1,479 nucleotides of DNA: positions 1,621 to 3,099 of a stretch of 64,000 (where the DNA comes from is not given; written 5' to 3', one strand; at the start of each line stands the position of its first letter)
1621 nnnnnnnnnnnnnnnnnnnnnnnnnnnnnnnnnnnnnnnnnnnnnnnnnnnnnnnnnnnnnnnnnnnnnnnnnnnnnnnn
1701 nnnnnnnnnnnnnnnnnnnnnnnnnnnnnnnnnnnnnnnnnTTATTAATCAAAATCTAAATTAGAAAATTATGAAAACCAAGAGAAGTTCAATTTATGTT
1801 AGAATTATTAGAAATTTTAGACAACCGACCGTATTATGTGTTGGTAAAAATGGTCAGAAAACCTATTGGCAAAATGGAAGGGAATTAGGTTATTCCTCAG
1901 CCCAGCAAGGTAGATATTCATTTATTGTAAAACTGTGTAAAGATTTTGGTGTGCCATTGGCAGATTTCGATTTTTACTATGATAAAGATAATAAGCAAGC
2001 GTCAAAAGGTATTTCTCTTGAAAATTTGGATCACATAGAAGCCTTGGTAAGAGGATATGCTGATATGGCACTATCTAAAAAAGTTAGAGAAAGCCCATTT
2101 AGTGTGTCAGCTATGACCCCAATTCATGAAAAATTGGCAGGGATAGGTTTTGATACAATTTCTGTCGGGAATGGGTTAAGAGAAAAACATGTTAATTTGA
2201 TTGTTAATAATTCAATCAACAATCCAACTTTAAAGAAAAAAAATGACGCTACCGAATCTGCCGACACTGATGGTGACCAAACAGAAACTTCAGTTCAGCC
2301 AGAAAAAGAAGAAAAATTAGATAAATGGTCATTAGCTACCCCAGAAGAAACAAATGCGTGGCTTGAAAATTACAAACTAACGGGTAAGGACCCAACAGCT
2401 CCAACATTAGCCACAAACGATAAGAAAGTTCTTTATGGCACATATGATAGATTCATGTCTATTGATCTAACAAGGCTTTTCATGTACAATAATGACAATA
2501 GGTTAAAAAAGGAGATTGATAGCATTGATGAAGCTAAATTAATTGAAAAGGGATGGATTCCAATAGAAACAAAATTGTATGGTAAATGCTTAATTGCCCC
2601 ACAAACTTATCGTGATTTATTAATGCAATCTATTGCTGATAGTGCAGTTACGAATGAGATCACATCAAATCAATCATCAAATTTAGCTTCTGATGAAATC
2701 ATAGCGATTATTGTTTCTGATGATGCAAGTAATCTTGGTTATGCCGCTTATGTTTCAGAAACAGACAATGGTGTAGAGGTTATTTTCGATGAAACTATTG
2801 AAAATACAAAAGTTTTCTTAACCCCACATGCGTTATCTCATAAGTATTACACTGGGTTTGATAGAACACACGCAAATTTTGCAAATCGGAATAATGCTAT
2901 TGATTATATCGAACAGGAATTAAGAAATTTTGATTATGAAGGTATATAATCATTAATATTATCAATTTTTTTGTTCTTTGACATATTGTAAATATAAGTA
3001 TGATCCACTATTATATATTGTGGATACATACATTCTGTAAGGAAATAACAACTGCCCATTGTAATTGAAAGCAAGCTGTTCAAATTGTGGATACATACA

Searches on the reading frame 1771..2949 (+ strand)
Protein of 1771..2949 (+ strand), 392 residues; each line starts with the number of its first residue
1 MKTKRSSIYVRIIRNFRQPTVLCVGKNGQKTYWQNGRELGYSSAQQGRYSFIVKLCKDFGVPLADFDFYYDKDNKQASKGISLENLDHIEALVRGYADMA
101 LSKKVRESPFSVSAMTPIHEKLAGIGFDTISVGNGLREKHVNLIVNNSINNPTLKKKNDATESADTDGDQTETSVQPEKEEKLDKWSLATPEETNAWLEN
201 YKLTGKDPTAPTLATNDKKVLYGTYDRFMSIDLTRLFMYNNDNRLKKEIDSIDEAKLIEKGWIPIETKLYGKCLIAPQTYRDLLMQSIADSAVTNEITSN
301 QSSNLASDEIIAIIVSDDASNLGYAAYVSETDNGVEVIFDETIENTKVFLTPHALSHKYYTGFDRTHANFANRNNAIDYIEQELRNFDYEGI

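Call 5: search_protein_families(library=pfam, proteins=[window:1771-2949:+], max_evalue=1)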
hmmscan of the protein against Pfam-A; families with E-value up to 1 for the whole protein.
window:1771-2949:+ (392 aa): 0 families

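Call 6: search_protein_families(library=ncbifam, proteins=[window:1771-2949:+], max_evalue=1)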
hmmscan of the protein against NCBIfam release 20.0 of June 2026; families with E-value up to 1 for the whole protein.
window:1771-2949:+ (392 aa): 0 families

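Call 17: find_related_loci(query=window:1771-2949:+, collection=viral_contigs, flank=10000)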
Query window:1771-2949:+ (392 aa) in viral_contigs; peptide patterns used: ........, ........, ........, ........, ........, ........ (x = any residue, [..] = any of these).
1 stretches matched a pattern; 1 encode a relative of the query (tblastn E <= 1e-3); 1 distinct loci.
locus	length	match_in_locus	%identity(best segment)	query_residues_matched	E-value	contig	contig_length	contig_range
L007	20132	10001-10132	46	59-102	1e-3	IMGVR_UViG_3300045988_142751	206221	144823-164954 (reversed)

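Call 18: find_homologous_proteins(query=window:1771-2949:+, max_evalue=0.001)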
Query window:1771-2949:+ (392 aa): 4 proteins with E <= 0.001 among 2737 candidates.
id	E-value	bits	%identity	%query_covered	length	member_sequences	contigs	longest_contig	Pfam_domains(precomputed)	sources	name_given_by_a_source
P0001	3.0e-261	884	100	100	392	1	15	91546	-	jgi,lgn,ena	-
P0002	1.2e-66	243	41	96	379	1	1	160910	-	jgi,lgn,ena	-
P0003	3.0e-21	94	29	95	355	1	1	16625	-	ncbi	-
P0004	5.1e-20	90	30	89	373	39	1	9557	-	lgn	-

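Call 21: find_encoding_contigs(protein=P0003, flank=10000, max_places=3)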
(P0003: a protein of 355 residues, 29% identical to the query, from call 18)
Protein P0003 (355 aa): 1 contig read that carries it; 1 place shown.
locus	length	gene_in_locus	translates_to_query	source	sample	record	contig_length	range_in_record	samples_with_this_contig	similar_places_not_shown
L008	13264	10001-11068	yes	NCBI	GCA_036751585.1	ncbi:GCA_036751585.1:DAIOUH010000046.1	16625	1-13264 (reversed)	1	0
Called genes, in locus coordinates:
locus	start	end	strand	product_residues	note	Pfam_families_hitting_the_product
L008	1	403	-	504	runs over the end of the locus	PF14322:SusD-like_3, PF07980:SusD_RagB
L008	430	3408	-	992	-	PF13620:CarboxypepD_reg, PF13715:CarbopepD_reg_2, PF07715:Plug, PF00593:TonB_dep_Rec_b-barrel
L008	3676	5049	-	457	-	PF01554:MatE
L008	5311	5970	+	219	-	PF01881:Cas_Cas6_C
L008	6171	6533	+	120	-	-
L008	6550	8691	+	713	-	PF01966:HD, PF18019:Cas3_HD (faint), PF00270:DEAD, PF00271:Helicase_C, PF22590:Cas3-like_C_2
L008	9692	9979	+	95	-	-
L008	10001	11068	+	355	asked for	-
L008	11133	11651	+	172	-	PF01930:Cas_Cas4, PF12705:PDDEXK_1 (weak)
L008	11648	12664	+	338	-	PF01867:Cas_Cas1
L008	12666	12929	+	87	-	PF09827:CRISPR_Cas2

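Call 22: find_encoding_contigs(protein=P0004, flank=10000, max_places=3)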
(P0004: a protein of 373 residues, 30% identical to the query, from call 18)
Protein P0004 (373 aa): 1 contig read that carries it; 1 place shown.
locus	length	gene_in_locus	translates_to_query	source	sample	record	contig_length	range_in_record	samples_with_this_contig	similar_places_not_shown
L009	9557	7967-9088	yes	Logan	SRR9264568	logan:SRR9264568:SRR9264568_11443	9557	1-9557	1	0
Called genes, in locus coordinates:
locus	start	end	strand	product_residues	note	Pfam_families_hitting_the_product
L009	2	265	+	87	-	?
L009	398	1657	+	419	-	PF00180:Iso_dh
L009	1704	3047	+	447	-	PF00285:Citrate_synt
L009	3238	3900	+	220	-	PF01881:Cas_Cas6_C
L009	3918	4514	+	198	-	-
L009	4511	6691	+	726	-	PF01966:HD (faint), PF00270:DEAD, PF00271:Helicase_C (weak), PF22590:Cas3-like_C_2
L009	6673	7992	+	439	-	-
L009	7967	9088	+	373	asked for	-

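Call 23: find_encoding_contigs(protein=P0002, flank=10000, max_places=3)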
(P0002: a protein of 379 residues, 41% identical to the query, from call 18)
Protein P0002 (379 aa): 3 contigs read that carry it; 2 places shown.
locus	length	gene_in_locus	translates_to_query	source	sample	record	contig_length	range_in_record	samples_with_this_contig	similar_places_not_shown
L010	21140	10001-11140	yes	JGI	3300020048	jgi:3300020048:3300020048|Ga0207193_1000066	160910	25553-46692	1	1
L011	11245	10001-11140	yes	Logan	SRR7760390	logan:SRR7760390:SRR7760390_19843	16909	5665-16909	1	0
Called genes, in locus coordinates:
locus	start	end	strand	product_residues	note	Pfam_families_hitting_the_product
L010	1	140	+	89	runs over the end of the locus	-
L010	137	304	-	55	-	-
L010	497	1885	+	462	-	-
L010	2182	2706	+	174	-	-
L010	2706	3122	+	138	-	-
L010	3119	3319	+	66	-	-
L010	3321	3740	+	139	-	-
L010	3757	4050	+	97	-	-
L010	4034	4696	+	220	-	PF00005:ABC_tran (faint)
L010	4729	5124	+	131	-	-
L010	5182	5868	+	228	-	-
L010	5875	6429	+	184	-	-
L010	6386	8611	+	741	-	PF00270:DEAD, PF04851:ResIII (faint), PF00271:Helicase_C, PF22590:Cas3-like_C_2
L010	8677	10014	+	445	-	-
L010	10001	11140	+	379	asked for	-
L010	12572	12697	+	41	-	-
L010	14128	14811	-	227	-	-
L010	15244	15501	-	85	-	-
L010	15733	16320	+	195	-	PF14279:HNH_5 (weak), PF01844:HNH (weak)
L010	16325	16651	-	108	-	PF22277:EncFtn-like (weak), PF02915:Rubrerythrin, PF09537:DUF2383 (weak)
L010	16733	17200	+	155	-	PF00293:NUDIX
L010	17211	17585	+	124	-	-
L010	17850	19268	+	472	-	-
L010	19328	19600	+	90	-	-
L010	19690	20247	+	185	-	-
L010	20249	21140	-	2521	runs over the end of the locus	PF01743:PolyA_pol, PF12627:PolyA_pol_RNAbd, PF11019:DUF2608 (faint)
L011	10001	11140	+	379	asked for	-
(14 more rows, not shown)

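Call 28: search_solved_structures(query=A1, max_evalue=10, show_alignments=2)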
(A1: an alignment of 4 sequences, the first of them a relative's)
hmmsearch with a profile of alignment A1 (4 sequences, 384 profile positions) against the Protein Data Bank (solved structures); distinct sequences matched with E-value up to 10: 1.
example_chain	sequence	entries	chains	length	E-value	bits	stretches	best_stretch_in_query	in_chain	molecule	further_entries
4mvd_B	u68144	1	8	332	0.34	13.1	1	131-207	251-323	Choline-phosphate cytidylyltransferase A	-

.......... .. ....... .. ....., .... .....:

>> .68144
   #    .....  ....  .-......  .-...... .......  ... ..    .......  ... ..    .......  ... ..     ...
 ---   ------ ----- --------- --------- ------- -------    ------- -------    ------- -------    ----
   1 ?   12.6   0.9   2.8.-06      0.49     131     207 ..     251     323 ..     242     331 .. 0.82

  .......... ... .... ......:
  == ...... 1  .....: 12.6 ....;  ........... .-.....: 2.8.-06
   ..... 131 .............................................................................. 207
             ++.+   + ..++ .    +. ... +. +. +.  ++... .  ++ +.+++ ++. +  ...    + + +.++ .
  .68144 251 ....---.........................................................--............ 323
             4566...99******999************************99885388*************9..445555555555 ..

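Call 36: predict_structure(alignment_id=A1)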
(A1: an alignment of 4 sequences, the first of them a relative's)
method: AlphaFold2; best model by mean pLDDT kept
length: 392 residues; sequences in the alignment: 4
mean_pLDDT: 49.1   pTM: 0.50
mean pLDDT of the five models: 49.1, 43.5, 40.0, 38.3, 31.9
residues with pLDDT >= 90: 0; 70-90: 60; 50-70: 111; < 50: 221
segments of 3 or more residues with pLDDT < 50: 17-50, 57-62, 98-102, 104-195, 197-224, 241-249, 295-309, 324-326, 328-331, 333-336, 340-342, 355-363
pLDDT, mean of each block of 10 residues (from residue 1): 62 56 38 42 43 49 51 53 51 50 46 37 35 29 26 27 26 24 31 46 38 30 50 64 44 71 72 74 74 49 39 68 50 48 62 44 53 81 82 65
secondary structure, 60 per line:
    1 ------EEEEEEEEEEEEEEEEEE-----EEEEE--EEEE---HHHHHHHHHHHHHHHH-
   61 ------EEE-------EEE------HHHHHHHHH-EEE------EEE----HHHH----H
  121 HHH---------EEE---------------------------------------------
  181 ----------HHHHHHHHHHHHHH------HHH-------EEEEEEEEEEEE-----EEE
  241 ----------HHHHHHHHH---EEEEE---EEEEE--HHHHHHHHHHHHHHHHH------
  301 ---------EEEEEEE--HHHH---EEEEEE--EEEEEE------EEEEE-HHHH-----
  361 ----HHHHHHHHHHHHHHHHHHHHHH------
elements in order: E7-24 E30-34 E37-40 H44-59 E67-69 E77-79 H86-94 E96-98 E105-107 H112-115 H120-123 E133-135 H191-204 E221-232 E238-240 H251-259 E263-267 E271-275 H278-294 E310-316 H319-322 E326-331 E334-339 E346-350 H352-355 H365-386

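Call 37: search_protein_representatives(alignment_id=A1)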
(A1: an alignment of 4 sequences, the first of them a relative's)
Query: 4 sequences, 384 profile positions. Proteins with E-value up to 0.001 (for the whole library): 204; up to 1e-10: 156; up to 1e-30: 89. The best 150 are listed.
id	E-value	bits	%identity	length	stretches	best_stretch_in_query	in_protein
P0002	1.4e-183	626.7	-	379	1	2-384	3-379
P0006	3.8e-109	381.7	-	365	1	5-383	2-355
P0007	2.1e-106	372.7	-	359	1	5-383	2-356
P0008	2.3e-99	349.5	-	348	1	3-381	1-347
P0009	3.5e-98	345.6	-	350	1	6-381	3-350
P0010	2.5e-97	342.8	-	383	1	6-382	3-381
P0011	3.2e-96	339.1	-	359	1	7-383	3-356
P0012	1.1e-95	337.3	-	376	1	6-383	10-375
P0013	2.1e-93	329.9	-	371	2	179-383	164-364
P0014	5.0e-91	322.0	-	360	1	4-382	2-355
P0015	7.2e-91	321.5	-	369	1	2-383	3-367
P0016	3.8e-89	315.8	-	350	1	7-383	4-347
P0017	2.0e-88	313.5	-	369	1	5-383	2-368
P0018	6.0e-88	311.9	-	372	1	3-382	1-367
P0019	1.4e-87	310.6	-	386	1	3-383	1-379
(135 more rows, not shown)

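Call 40: search_protein_families(library=pfam, alignment_id=A2, max_evalue=0.1)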
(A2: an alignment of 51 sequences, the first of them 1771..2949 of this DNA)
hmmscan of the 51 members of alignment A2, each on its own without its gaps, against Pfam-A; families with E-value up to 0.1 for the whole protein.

A. member 1, window:1771-2949:+ (392 aa): 0 families

B. families by the number of members that match (of 51 scanned): 16 families
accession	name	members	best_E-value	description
PF01905.21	DevR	1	0.00017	CRISPR-associated negative auto-regulator DevR/Csa2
PF21148.3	NSUN5_fdxn-like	1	0.0024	NOL1/NOP2/Sun domain family member 5, ferredoxin-like domain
PF13118.11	DUF3972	1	0.027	Protein of unknown function (DUF3972)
PF10651.15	BppU_N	1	0.035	BppU N-terminal domain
PF18419.6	ATP-grasp_6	1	0.039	ATP-grasp-like domain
PF06214.17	SLAM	1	0.042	Signaling lymphocytic activation molecule (SLAM) protein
PF23352.1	IFT52_central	1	0.045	IFT52 central domain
PF12754.13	Get5_N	1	0.054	Get5, N-terminal domain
PF07735.22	FBA_2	1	0.054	F-box associated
PF22792.1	DUF7012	1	0.055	Domain of unknown function (DUF7012)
PF12915.13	DUF3833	1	0.059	Protein of unknown function (DUF3833)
PF04768.19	NAT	1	0.069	NAT, N-acetyltransferase, of N-acetylglutamate synthase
PF10971.13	DUF2773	1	0.071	Protein of unknown function (DUF2773)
PF17878.8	ssDBP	1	0.078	Phage single-stranded DNA-binding protein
PF02017.21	CIDE-N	1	0.079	CIDE-N domain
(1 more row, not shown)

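Call 41: search_solved_structures(query=A2, max_evalue=10, show_alignments=2)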
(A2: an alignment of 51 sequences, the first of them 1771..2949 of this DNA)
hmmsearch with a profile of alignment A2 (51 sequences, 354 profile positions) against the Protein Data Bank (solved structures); distinct sequences matched with E-value up to 10: 0.

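Call 43: search_protein_families(library=ncbifam, alignment_id=A2, max_evalue=0.1)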
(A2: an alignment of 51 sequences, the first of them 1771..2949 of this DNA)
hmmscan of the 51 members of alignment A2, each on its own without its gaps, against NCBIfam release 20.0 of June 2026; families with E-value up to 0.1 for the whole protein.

A. member 1, window:1771-2949:+ (392 aa): 0 families

B. families by the number of members that match (of 51 scanned): 8 families
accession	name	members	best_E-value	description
TIGR01875.1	cas_MJ0381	34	1.7e-09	DevR family CRISPR-associated autoregulator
TIGR02585.1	cas_Cst2_DevR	16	2.9e-09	type I-B CRISPR-associated protein Cas7/Cst2/DevR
NF041257.1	GntH_guanitoxin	1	0.018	guanitoxin biosynthesis MBL fold metallo-hydrolase GntH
NF052437.1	MPhHdxlPhnYGIM8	1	0.036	methylphosphonate hydroxylase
TIGR01762.1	chlorin-enz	1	0.037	chlorinating enzyme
NF002920.0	PRK03537.2-1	1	0.044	molybdate ABC transporter substrate-binding protein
NF000341.1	fusC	1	0.052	FusC family fusidic acid resistance EF-G-binding protein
NF005129.0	PRK06568.1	1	0.058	F0F1 ATP synthase subunit B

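Call 46: predict_structure(alignment_id=A2)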
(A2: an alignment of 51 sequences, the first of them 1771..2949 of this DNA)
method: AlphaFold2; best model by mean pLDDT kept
length: 392 residues; sequences in the alignment: 51
mean_pLDDT: 86.5   pTM: 0.81
mean pLDDT of the five models: 86.5, 84.9, 84.3, 83.0, 82.0
residues with pLDDT >= 90: 253; 70-90: 72; 50-70: 39; < 50: 28
segments of 3 or more residues with pLDDT < 50: 151-166, 168-177
pLDDT, mean of each block of 10 residues (from residue 1): 80 96 94 98 96 97 86 68 81 89 90 98 91 61 74 48 47 48 71 86 73 75 98 97 91 96 95 97 98 91 84 98 98 97 98 96 97 98 96 89
secondary structure, 60 per line:
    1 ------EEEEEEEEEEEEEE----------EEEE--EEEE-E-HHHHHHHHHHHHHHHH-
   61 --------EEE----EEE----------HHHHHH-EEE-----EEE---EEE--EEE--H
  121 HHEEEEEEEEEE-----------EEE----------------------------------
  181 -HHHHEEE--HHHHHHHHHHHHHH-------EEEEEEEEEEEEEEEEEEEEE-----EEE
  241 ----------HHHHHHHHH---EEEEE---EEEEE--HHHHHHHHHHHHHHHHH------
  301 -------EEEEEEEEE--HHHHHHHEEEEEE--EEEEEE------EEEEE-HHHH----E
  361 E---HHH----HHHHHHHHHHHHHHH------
elements in order: E7-20 E31-34 E37-40 H44-59 E69-71 E76-78 H89-94 E96-98 E104-106 E110-112 E115-117 E123-132 E144-146 H182-185 E186-188 H191-204 E212-232 E238-240 H251-259 E263-267 E271-275 H278-294 E308-316 H319-325 E326-331 E334-339 E346-350 H352-355 H372-386

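Call 48: fold_search(model_id=the predicted structure, library=pdb)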
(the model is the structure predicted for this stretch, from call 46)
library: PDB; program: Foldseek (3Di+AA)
matches with E <= 10: 310; with E <= 0.001: 101
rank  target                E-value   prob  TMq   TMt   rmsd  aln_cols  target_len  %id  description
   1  8fcj_H                1.7e-08  1.00  0.43  0.55   7.8       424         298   10  Cryo-EM structure of Cascade-DNA (P23) complex in type I-B CAST system (released 2023-08-09)
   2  8yb6_G                2.6e-08  1.00  0.45  0.47  11.5       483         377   11  Type I-EHNH Cascade complex (released 2024-07-31)
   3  8yha_E                3.9e-08  1.00  0.42  0.44  12.3       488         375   11  Type I-EHNH Cascade-ssDNA complex (released 2024-07-31)
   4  4qyz_G                4.9e-08  1.00  0.46  0.50   7.6       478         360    9  Crystal structure of a CRISPR RNA-guided surveillance complex, Cascade, bound to a ssDNA target (released 2014-09-03)
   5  8yha_H                5.2e-08  1.00  0.45  0.47  11.2       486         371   11  Type I-EHNH Cascade-ssDNA complex (released 2024-07-31)
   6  8zp7_I                5.2e-08  1.00  0.40  0.42  11.1       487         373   12  Cryo-EM structure of Cas5-HNH Cascade bound with sDNA, Conf1 (released 2024-12-04)
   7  8yb6_E                5.9e-08  1.00  0.42  0.44  12.8       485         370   10  Type I-EHNH Cascade complex (released 2024-07-31)
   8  8yha_I                9.4e-08  1.00  0.42  0.59   9.7       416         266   12  Type I-EHNH Cascade-ssDNA complex (released 2024-07-31)
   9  8fcj_E                9.4e-08  1.00  0.42  0.54   8.0       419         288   10  Cryo-EM structure of Cascade-DNA (P23) complex in type I-B CAST system (released 2023-08-09)
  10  8fcj_G                1.1e-07  1.00  0.43  0.55   8.0       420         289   10  Cryo-EM structure of Cascade-DNA (P23) complex in type I-B CAST system (released 2023-08-09)
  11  8zp7_G                1.3e-07  1.00  0.41  0.58   8.0       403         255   11  Cryo-EM structure of Cas5-HNH Cascade bound with sDNA, Conf1 (released 2024-12-04)
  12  8zlu_F                1.3e-07  1.00  0.40  0.42  13.7       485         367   10  Cryo-EM strcuture of Cas5-HNH Cascade,Conf1 (released 2024-12-04)
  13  4qyz_H                1.4e-07  1.00  0.44  0.48   9.4       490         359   10  Crystal structure of a CRISPR RNA-guided surveillance complex, Cascade, bound to a ssDNA target (released 2014-09-03)
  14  8zlu_H                1.6e-07  1.00  0.43  0.45  11.8       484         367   11  Cryo-EM strcuture of Cas5-HNH Cascade,Conf1 (released 2024-12-04)
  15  4qyz_F                1.7e-07  1.00  0.45  0.48   9.1       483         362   10  Crystal structure of a CRISPR RNA-guided surveillance complex, Cascade, bound to a ssDNA target (released 2014-09-03)
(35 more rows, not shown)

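Call 61: find_related_loci(query=A2, collection=viral_contigs, flank=8000)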
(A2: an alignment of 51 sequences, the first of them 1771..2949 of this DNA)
Query A2 (392 aa) in viral_contigs; peptide patterns used: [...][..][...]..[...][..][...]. (x = any residue, [..] = any of these).
56 stretches matched a pattern; 3 encode a relative of the query (tblastn E <= 1e-3); 3 distinct loci.
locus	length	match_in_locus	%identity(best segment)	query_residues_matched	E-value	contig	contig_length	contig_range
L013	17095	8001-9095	41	16-392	2e-74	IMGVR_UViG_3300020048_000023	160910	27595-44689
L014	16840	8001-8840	28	8-323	4e-21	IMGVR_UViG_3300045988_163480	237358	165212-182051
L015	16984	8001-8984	28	12-357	3e-15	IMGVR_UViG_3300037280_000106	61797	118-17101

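Call 71: find_encoding_contigs(protein=window:1771-2949:+, flank=3000, max_places=10)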
Protein window:1771-2949:+ (392 aa): 18 contigs read that carry it; 8 places shown.
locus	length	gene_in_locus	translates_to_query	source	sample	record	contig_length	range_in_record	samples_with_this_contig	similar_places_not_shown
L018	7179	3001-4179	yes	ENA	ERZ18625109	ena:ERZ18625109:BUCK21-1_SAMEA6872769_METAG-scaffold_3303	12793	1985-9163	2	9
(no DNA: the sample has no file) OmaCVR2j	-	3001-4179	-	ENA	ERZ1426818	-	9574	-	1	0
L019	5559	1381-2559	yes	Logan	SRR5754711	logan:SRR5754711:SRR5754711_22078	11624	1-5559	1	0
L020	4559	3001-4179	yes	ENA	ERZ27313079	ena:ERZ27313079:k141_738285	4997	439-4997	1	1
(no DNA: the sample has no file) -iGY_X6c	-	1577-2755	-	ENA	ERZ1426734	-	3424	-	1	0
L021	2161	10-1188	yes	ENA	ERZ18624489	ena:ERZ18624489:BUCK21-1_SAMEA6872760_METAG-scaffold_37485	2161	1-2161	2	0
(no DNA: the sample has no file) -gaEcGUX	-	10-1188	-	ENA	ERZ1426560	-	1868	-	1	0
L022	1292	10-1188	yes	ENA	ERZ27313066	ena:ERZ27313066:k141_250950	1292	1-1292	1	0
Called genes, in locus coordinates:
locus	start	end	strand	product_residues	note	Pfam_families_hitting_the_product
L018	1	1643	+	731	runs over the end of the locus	PF18019:Cas3_HD (weak), PF01966:HD (weak), PF00270:DEAD, PF00271:Helicase_C (weak), PF22590:Cas3-like_C_2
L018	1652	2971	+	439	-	-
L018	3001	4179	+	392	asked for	-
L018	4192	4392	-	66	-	-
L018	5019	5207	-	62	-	-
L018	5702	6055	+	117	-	-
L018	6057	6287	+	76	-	-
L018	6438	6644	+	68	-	-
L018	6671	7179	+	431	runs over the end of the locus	-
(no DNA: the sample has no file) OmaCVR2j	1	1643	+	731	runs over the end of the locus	PF18019:Cas3_HD (weak), PF01966:HD (weak), PF00270:DEAD, PF00271:Helicase_C (weak), PF22590:Cas3-like_C_2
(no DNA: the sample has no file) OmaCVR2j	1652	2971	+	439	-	-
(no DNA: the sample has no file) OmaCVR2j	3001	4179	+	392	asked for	-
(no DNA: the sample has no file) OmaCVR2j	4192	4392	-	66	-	-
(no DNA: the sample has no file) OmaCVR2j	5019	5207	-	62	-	-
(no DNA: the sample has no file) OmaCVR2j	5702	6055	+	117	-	-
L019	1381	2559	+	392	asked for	-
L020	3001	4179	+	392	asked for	-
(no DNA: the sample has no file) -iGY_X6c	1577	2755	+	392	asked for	-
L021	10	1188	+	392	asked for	-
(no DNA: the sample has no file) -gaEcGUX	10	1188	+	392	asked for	-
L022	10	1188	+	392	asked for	-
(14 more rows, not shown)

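Call 73: search_protein_families(library=ncbifam, proteins=[L010:5875-6429:+, L009:3918-4514:+, L014:3931-4473:+, L015:3921-4475:+, L010:5182-5868:+, L009:3238-3900:+], max_evalue=1)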
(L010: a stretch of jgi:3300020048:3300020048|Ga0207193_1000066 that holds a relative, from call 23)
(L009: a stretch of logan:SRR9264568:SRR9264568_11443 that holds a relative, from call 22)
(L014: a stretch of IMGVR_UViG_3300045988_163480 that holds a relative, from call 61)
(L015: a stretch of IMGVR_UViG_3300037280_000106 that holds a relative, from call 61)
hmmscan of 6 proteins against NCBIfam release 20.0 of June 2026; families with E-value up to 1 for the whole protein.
L010:5875-6429:+ (184 aa): 0 families

L009:3918-4514:+ (198 aa): 0 families

L014:3931-4473:+ (181 aa): 0 families

L015:3921-4475:+ (185 aa): 0 families

L010:5182-5868:+ (228 aa): 2 families
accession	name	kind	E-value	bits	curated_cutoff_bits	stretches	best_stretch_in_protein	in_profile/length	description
TIGR01877.1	cas_cas6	equivalog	3.8e-16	60.1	58.65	1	34-225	1-200/200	CRISPR-associated endoribonuclease Cas6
NF006916.0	PRK09407.1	equivalog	0.028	13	521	1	93-155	227-290/526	succinic semialdehyde dehydrogenase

L009:3238-3900:+ (220 aa): 1 family
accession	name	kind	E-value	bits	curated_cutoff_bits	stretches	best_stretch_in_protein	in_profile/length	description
TIGR01877.1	cas_cas6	equivalog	1.8e-28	100.4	58.65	1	35-218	2-198/200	CRISPR-associated endoribonuclease Cas6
